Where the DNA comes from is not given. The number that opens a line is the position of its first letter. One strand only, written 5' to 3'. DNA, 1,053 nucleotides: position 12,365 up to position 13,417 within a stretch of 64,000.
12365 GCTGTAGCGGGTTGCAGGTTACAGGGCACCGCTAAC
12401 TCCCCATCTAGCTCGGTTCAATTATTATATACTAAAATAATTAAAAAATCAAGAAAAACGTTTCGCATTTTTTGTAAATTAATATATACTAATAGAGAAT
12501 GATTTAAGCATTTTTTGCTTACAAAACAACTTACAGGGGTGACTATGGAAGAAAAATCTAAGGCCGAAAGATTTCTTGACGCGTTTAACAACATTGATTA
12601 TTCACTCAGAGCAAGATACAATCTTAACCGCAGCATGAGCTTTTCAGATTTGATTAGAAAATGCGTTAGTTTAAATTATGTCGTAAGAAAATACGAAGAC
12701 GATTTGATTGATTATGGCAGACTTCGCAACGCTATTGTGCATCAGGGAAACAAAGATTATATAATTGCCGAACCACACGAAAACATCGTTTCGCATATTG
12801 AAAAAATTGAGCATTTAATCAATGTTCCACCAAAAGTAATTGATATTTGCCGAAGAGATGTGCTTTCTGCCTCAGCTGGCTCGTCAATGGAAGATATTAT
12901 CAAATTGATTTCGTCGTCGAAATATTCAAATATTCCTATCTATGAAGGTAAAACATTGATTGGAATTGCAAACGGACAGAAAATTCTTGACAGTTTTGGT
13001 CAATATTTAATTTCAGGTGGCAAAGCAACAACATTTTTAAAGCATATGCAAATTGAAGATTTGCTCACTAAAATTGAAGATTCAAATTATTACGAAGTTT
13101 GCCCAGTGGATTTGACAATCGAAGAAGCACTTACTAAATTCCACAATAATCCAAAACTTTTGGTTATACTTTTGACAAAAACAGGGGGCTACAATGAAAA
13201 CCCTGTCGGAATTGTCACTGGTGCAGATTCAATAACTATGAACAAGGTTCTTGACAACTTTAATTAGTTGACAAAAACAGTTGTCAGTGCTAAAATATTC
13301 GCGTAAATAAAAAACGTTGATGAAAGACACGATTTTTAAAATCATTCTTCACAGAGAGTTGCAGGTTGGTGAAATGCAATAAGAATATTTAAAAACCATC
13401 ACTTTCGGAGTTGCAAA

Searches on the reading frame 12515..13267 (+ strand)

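Call 16: search_protein_families(library=pfam, proteins=[window:12515-13267:+], max_evalue=0.01)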
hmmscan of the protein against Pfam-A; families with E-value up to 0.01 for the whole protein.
window:12515-13267:+ (250 aa): 1 family
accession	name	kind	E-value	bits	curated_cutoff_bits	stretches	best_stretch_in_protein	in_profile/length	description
PF00571.33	CBS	-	7.2e-10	39.5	24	1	109-152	2-46/57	CBS domain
